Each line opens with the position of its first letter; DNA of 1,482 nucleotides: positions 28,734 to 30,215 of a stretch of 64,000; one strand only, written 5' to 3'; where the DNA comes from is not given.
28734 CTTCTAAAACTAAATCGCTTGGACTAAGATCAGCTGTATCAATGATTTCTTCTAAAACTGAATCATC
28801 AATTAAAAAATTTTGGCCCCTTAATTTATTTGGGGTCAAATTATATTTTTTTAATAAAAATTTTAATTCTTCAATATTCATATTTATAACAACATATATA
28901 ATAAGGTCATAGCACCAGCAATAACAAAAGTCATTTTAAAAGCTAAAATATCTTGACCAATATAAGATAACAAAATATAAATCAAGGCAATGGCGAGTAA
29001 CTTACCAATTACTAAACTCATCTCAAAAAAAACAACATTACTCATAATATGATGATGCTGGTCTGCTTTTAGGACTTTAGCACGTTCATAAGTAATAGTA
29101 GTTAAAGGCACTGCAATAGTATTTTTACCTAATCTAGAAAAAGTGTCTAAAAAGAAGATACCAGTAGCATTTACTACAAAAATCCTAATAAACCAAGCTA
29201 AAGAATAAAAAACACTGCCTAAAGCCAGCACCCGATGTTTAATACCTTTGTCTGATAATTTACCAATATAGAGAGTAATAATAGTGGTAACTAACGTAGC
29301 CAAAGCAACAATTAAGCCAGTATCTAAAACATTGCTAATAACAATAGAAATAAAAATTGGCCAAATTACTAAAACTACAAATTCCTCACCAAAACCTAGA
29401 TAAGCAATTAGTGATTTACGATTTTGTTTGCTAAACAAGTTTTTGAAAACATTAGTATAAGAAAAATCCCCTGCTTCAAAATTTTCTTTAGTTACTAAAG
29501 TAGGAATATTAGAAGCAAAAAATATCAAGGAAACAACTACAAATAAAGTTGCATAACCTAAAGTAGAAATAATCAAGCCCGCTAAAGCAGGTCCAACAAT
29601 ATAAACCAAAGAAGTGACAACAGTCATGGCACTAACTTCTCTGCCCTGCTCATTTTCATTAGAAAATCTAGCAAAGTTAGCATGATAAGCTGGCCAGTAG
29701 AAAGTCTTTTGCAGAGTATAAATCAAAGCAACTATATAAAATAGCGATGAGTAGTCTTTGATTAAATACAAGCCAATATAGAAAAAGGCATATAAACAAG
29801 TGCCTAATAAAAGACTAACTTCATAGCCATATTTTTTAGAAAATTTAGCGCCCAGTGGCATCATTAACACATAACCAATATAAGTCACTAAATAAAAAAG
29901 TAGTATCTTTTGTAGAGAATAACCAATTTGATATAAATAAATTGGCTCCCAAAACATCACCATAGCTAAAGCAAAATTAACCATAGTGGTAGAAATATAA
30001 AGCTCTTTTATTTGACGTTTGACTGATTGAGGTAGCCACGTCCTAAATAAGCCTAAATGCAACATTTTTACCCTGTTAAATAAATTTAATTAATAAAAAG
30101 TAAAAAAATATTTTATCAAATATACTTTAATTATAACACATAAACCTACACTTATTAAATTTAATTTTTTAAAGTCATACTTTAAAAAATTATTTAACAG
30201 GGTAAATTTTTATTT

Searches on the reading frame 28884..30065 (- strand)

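Call 21: search_protein_families(library=ncbifam, proteins=[window:28884-30065:-], max_evalue=0.01)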
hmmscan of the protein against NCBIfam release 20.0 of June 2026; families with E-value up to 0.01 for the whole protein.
window:28884-30065:- (393 aa): 4 families
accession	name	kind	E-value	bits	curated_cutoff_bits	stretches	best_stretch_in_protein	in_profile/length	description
TIGR00880.1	2_A_01_02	superfamily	8.4e-12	45.4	131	1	63-187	9-132/141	multidrug resistance protein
TIGR00900.1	2A0121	subfamily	5.8e-08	32.5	319.6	1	106-328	91-328/364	H+ Antiporter protein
TIGR02718.1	sider_RhtX_FptX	subfamily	8.7e-05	21.6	356.15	1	77-181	269-379/390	RhtX/FptX family siderophore transporter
TIGR00895.1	2A0115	subfamily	0.0002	20.4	418.55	1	15-166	248-398/398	aromatic acid/H+ symport family MFS transporter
